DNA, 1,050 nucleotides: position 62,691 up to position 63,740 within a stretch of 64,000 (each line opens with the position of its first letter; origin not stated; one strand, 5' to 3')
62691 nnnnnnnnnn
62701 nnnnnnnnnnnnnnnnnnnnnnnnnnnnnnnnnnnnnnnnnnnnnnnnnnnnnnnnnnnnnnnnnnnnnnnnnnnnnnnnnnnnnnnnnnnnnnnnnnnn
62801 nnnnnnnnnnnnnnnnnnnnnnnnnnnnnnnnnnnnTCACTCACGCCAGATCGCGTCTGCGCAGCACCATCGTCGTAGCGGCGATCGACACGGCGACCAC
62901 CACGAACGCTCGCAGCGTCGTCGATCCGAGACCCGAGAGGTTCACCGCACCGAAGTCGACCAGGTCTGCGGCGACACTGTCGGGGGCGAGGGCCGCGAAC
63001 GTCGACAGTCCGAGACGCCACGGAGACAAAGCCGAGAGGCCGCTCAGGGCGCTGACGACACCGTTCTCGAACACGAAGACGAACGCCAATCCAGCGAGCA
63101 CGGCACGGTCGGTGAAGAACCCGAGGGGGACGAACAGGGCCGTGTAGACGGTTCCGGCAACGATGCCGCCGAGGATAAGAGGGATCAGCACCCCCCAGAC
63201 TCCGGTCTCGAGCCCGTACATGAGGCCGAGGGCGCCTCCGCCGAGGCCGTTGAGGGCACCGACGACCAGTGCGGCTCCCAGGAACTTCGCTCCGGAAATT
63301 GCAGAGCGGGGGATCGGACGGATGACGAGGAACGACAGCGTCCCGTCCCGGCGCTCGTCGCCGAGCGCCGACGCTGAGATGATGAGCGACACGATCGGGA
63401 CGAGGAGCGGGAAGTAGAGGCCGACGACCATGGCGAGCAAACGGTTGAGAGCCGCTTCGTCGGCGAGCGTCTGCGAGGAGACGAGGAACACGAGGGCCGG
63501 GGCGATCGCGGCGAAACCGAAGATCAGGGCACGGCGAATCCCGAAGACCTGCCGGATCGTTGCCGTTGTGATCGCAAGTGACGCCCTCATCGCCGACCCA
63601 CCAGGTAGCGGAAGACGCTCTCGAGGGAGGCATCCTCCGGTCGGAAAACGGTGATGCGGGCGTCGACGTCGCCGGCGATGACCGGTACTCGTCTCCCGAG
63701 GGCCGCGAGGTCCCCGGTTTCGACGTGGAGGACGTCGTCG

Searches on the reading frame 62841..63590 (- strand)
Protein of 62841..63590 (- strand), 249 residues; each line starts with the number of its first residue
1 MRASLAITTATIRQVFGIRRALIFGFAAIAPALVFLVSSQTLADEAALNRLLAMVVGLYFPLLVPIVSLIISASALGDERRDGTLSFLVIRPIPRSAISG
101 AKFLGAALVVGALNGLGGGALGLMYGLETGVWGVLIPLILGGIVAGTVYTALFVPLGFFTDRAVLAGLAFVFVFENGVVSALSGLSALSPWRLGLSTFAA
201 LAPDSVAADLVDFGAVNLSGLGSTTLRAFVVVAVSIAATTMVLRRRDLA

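Call 26: search_protein_families(library=pfam, proteins=[window:62841-63590:-], max_evalue=0.01)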
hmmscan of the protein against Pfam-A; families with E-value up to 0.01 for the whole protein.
window:62841-63590:- (249 aa): 4 families
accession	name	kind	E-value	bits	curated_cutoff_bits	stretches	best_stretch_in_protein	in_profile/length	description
PF12679.13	ABC2_membrane_2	-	2.8e-10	40.4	27.2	1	21-248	22-283/283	ABC-2 family transporter protein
PF12730.13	ABC2_membrane_4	-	4.6e-09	37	27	1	22-160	17-163/179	ABC-2 family transporter protein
PF13346.12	ABC2_membrane_5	-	7e-07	29.4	25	1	58-174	37-154/205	ABC-2 family transporter protein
PF12698.13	ABC2_membrane_3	-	0.0014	18.2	31.6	1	39-181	148-284/347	ABC-2 family transporter protein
